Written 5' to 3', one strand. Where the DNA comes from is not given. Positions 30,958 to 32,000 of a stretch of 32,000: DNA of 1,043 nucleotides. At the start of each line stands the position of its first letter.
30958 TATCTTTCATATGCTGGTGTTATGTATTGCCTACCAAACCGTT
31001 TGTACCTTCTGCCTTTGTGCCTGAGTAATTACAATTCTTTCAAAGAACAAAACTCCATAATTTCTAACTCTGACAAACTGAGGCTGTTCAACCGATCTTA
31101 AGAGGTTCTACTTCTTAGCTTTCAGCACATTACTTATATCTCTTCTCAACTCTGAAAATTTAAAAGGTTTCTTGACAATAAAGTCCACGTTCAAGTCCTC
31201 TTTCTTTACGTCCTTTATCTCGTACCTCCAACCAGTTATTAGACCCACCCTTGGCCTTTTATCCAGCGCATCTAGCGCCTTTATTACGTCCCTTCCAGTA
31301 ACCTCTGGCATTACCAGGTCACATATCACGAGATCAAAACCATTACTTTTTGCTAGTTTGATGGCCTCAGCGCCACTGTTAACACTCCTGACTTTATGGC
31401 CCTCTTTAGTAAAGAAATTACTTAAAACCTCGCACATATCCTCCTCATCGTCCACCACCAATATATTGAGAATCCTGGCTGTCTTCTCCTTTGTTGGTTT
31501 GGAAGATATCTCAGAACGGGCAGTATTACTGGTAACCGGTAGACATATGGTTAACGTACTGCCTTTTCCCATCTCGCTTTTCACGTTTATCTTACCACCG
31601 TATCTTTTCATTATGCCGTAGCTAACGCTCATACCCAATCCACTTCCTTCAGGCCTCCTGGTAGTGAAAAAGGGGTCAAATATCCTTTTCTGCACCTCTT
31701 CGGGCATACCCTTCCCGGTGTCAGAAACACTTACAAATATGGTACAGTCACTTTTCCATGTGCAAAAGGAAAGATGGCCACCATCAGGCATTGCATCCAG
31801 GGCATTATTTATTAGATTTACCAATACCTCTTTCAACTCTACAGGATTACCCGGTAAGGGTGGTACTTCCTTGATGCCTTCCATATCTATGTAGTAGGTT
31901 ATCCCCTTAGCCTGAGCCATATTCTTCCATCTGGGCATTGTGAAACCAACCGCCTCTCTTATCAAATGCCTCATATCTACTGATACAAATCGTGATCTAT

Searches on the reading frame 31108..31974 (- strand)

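Call 5: search_protein_families(library=pfam, proteins=[window:31108-31974:-], max_evalue=0.01)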
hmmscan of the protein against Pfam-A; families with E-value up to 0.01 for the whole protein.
window:31108-31974:- (288 aa): 5 families
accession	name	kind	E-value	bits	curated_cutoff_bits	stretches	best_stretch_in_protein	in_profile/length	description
PF02518.31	HATPase_c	-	3.6e-25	89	26.4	1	43-148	2-110/111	Histidine kinase-, DNA gyrase B-, and HSP90-like ATPase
PF00072.30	Response_reg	-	2.6e-21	76.3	30.2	1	171-279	1-109/111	Response regulator receiver domain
PF13649.12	Methyltransf_25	-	0.0062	17.6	27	0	169-235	22-87/97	Methyltransferase domain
PF14501.12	HATPase_c_5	-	0.0068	16.7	22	0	44-134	3-91/102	GHKL domain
PF13581.12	HATPase_c_2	-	0.0088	16.5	27.4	0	47-131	36-114/127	Histidine kinase-like ATPase domain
